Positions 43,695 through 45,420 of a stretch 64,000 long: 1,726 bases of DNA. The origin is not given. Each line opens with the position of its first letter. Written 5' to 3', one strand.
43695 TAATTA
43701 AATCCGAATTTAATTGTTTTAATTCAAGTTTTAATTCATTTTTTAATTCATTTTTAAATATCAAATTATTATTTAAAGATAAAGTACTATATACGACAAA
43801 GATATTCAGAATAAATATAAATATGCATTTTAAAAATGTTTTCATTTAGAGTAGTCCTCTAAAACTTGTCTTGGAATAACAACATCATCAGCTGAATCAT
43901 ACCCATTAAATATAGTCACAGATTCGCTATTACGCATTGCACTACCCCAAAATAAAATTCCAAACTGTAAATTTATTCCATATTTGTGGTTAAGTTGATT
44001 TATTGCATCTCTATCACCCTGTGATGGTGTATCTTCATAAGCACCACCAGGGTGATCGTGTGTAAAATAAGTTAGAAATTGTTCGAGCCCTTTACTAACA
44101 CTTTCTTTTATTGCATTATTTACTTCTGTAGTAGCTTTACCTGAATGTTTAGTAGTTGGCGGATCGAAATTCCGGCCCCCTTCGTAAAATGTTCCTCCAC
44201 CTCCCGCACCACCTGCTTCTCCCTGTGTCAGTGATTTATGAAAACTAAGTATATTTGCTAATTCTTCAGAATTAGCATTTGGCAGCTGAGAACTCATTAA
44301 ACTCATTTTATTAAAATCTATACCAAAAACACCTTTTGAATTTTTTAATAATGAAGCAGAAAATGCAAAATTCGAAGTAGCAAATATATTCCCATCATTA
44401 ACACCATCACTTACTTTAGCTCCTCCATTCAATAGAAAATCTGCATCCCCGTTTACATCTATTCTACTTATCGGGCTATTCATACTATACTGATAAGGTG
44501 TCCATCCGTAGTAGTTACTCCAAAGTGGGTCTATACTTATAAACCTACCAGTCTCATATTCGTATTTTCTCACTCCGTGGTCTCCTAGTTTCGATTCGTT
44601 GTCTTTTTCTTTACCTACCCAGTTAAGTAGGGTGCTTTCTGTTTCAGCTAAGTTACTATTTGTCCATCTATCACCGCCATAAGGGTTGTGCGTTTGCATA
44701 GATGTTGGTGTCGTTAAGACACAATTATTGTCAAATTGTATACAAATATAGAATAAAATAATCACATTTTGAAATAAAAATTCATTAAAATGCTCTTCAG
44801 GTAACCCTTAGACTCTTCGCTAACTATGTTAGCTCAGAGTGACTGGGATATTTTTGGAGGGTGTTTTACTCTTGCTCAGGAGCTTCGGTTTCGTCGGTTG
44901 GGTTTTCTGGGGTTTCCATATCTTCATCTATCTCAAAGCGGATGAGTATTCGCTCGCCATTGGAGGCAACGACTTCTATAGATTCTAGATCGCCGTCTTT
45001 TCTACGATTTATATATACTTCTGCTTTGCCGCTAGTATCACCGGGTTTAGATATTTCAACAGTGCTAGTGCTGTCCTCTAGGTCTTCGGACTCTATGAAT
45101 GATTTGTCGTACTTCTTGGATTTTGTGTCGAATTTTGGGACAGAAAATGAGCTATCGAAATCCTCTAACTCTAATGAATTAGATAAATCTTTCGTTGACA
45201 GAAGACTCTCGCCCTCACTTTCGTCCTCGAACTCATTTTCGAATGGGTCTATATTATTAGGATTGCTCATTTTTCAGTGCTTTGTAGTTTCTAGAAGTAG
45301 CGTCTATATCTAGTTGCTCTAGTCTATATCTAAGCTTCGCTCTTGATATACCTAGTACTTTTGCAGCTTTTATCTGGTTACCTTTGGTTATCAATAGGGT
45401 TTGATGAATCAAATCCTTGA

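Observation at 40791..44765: Orphan RHS C-terminal toxin cassette with a JAB/RadC-like HxH...S..D motif, followed by an LRR protein and an array of small secreted proteins and lipoproteins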

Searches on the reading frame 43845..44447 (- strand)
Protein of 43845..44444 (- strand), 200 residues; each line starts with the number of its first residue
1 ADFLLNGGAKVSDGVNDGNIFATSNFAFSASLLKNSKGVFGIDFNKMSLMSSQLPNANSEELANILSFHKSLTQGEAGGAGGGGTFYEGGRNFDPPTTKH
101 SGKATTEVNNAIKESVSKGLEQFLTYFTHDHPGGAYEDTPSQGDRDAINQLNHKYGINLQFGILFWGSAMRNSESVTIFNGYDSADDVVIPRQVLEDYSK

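Call 30: search_solved_structures(query=window:43845-44444:-, max_evalue=10, show_alignments=2)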
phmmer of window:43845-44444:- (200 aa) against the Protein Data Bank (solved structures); distinct sequences matched with E-value up to 10: 1.
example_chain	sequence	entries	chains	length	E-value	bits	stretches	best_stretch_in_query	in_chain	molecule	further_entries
1wdg_A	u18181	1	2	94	2.3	11.6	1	30-85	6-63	E2 glycoprotein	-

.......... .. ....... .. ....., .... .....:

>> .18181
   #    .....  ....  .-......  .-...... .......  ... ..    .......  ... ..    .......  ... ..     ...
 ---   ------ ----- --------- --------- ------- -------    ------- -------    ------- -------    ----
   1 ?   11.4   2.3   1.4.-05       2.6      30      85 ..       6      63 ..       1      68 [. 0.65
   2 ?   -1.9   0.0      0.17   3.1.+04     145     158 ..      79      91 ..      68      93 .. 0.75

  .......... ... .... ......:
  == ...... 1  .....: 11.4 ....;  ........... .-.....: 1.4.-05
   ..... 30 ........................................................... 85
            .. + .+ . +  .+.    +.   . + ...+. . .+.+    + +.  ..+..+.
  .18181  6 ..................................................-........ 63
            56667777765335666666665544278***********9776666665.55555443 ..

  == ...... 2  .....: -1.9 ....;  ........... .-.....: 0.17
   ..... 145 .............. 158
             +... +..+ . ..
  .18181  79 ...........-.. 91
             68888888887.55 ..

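Call 31: search_protein_representatives(protein=window:43845-44444:-)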
Query: 200 residues. Proteins with E-value up to 0.001 (for the whole library): 9; up to 1e-10: 3; up to 1e-30: 1. The best 9 are listed.
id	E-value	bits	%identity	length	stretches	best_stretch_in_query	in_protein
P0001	8.3e-128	440.5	100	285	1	1-200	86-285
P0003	8.1e-21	91.4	40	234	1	1-196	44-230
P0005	1.6e-18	83.9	39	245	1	1-199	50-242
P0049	3.7e-08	50.1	31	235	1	6-193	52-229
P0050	1.5e-07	48.1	29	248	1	11-172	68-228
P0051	6.9e-07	45.9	26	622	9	80-128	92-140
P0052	8.4e-06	42.4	31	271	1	7-190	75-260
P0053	2.3e-05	41.0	29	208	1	2-191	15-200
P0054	3.0e-05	40.6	36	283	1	38-188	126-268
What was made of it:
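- Toxin A was never found at the end of a full-length RHS in 1.84 billion representative proteins (call 31).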

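Call 56: find_related_loci(query=A6, collection=metagenome_contigs, flank=10000)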
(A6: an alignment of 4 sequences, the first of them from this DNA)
Query A6 (201 aa) in metagenome_contigs; peptide patterns used: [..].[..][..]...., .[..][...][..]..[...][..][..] (x = any residue, [..] = any of these).
482 stretches matched a pattern; 2 encode a relative of the query (tblastn E <= 1e-3); 2 distinct loci.
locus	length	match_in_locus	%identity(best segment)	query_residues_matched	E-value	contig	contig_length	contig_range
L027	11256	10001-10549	29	17-196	5e-12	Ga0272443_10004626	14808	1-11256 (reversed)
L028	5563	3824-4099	31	77-181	3e-9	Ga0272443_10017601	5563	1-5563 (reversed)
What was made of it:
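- Tried and rejected: The 4-sequence one gave only two loci (call 56).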

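Call 77: search_protein_families(library=pfam, proteins=[L028:4160-5296:+, L027:10575-11255:+], max_evalue=0.01)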
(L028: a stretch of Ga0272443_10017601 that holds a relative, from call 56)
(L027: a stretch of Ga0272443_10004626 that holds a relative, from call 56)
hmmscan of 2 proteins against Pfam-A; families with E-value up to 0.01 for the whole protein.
L028:4160-5296:+ (378 aa): 7 families
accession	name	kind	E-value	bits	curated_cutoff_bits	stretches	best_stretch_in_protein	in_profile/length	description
PF23598.1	LRR_14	-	6.2e-33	114.4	40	3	241-365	38-161/353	Leucine-rich repeat region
PF13855.12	LRR_8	-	1e-17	64.1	27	3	251-308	2-61/61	Leucine rich repeat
PF12799.13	LRR_4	-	3.4e-16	59.3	27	3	274-312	2-40/44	Leucine Rich repeats (2 copies)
PF25019.1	LRR_R13L1-DRL21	-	6e-11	42.8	27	3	97-164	56-125/127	R13L1/DRL21 LRRs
PF00560.39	LRR_1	-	1.4e-05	24.8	20.6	0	297-318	1-23/23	Leucine Rich Repeat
PF13306.12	LRR_5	-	0.002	18.5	27.7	0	236-329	15-111/127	BspA type Leucine rich repeat region (6 copies)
PF23952.1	LRR_EndoS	-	0.0056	17.3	27.9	0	220-306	44-116/116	Endo-beta-N-acetylglucosaminidase EndoS LRR domain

L027:10575-11255:+ (227 aa): 7 families
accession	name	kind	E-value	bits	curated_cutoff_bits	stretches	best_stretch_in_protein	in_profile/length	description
PF23598.1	LRR_14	-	7.6e-15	54.9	40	1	102-181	42-119/353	Leucine-rich repeat region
PF12799.13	LRR_4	-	2.2e-12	47.3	27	3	58-98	1-34/44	Leucine Rich repeats (2 copies)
PF13855.12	LRR_8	-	1.5e-09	37.9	27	1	55-91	22-59/61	Leucine rich repeat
PF25019.1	LRR_R13L1-DRL21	-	3.8e-06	27.3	27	0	53-117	64-127/127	R13L1/DRL21 LRRs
PF23952.1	LRR_EndoS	-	0.0003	21.4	27.9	0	39-86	62-111/116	Endo-beta-N-acetylglucosaminidase EndoS LRR domain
PF14580.12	LRR_9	-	0.00039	20.5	30.5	1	127-196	61-133/175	Leucine-rich repeat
PF00560.39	LRR_1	-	0.0012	19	20.6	0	59-80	1-23/23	Leucine Rich Repeat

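Call 81: search_protein_families(library=pfam, alignment_id=A5, max_evalue=10)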
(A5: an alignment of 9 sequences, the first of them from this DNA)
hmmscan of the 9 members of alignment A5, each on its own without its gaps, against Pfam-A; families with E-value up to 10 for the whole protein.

A. member 1, seq(201 aa): 0 families

B. families by the number of members that match (of 9 scanned): 1 family
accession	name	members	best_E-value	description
PF22925.3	TS_C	1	0.15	Trans-sialidase, C-terminal domain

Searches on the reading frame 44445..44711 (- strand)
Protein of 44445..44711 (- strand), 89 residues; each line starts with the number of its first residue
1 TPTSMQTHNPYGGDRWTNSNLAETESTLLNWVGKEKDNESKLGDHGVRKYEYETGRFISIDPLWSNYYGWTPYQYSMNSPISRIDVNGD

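Call 24: find_related_loci(query=window:44445-44711:-, collection=genome_contigs, flank=10000)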
Query seq(89 aa) (89 aa) in genome_contigs; peptide patterns used: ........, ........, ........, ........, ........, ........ (x = any residue, [..] = any of these).
31 stretches matched a pattern; 16 encode a relative of the query (tblastn E <= 1e-3); 16 distinct loci.
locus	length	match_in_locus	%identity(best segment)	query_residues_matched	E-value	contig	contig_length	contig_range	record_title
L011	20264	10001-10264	89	1-88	8e-53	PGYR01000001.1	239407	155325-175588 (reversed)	MAG: Ignavibacteriae bacterium HGW-Ignavibacteriae-4 08E140C01_z5_2013_Ig3399_v2_scaffold_37, whole genome shotgun seque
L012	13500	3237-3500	85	1-88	3e-51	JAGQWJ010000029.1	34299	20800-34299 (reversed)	MAG: Ignavibacteriae bacterium isolate HKST-UBA125 NODE_29_length_34299_cov_5.618433, whole genome shotgun sequence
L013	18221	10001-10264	78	1-88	5e-48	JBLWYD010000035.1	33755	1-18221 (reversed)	MAG: Bacteroidota bacterium isolate EA25-02 A25maxbin.007RE.5K@35, whole genome shotgun sequence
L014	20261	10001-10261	69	2-88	5e-40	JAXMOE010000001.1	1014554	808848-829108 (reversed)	MAG: Chlorobiota bacterium isolate EC_MBin.42 ECX_9CoAssmbCtg, whole genome shotgun sequence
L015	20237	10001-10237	66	10-88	2e-32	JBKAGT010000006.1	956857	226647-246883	MAG: Chlorobiota bacterium isolate Ske_MAG9 Ske_MAG9_0006, whole genome shotgun sequence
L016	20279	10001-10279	53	2-89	1e-28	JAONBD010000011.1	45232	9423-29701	Candidatus Kapaibacterium sp. isolate AH-545-I02 AH-545-I02_NODE_11, whole genome shotgun sequence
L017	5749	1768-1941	72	31-88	2e-27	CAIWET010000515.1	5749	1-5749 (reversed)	MAG: uncultured Ignavibacteria bacterium isolate Loclat_bin-16206 genome assembly, contig: bin-16206:515/654, whole geno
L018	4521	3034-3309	49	1-88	3e-23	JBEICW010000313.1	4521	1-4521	MAG: Ignavibacteria bacterium isolate Sample-101-S75-bin-157 Sample_101_S75-bin_157-k141_2244127, whole genome shotgun s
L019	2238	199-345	73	30-78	9e-23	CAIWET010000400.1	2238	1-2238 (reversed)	MAG: uncultured Ignavibacteria bacterium isolate Loclat_bin-16206 genome assembly, contig: bin-16206:400/654, whole geno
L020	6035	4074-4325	45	8-88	3e-19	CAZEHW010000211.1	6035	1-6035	MAG TPA_asm: uncultured Hyphomicrobiales bacterium isolate SRP319275_co4_89 genome assembly, contig: NODE_10442_length_6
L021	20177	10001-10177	53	30-88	6e-19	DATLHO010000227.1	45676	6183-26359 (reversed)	MAG TPA_asm: Candidatus Kapaibacterium sp. isolate SMAG_U13642 k141_3771491, whole genome shotgun sequence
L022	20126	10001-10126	67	47-88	2e-16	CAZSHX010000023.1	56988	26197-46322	MAG TPA_asm: uncultured Hyphomicrobiales bacterium isolate SRP284006_co1_568 genome assembly, contig: NODE_689_length_56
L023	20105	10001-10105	77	30-64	2e-14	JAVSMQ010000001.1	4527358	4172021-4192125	MAG: Candidatus Kapaibacterium sp. isolate NRBC_bin_5 Kapabacteria_MAG, whole genome shotgun sequence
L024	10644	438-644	41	4-67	1e-11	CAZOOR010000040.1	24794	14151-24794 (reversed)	MAG TPA_asm: uncultured Hyphomicrobiales bacterium isolate binchicken_co67_141 genome assembly, contig: NODE_1981_length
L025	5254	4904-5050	51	31-74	1e-10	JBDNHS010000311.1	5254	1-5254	MAG: Candidatus Kapaibacterium sp. isolate concoct.33.ELB k141_742590, whole genome shotgun sequence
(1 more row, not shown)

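Call 48: search_protein_families(library=pfam, proteins=[L021:3479-10726:+], max_evalue=0.01)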
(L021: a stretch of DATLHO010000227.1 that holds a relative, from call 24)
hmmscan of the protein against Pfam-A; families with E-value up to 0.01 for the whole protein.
L021:3479-10726:+ (2415 aa): 1 family
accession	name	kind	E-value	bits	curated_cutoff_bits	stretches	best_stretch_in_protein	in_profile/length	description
PF05593.20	RHS_repeat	-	3.4e-07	30.9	22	2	1501-1531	1-30/38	RHS Repeat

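Call 77: search_protein_families(library=pfam, proteins=[L012:4085-5134:+], max_evalue=0.01)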
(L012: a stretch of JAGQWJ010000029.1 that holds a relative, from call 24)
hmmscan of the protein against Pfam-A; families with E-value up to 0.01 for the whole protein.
L012:4085-5134:+ (350 aa): 3 families
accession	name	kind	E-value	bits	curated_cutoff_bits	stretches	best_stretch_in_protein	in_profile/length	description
PF12799.13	LRR_4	-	4.5e-12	46.3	27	3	249-285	4-40/44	Leucine Rich repeats (2 copies)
PF13855.12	LRR_8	-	4.5e-09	36.4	27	1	249-304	4-61/61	Leucine rich repeat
PF23598.1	LRR_14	-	2.4e-07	30.3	40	1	212-314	14-115/353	Leucine-rich repeat region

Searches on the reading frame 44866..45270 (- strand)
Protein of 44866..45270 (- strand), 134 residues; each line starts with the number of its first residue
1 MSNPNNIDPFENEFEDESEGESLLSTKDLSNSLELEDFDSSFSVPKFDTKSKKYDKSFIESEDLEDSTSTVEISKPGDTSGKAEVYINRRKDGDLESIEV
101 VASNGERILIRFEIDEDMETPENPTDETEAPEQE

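Call 3: search_protein_families(library=pfam, proteins=[window:44866-45270:-], max_evalue=1)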
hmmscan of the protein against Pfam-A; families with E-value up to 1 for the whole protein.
window:44866-45270:- (134 aa): 1 family
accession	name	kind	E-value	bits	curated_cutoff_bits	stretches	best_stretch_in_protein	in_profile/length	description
PF17269.7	DUF5335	-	0.049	13.9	27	1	84-118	74-107/110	Family of unknown function (DUF5335)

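Call 5: search_protein_families(library=ncbifam, proteins=[window:44866-45270:-], max_evalue=1)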
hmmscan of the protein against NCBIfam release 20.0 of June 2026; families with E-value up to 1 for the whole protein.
window:44866-45270:- (134 aa): 0 families
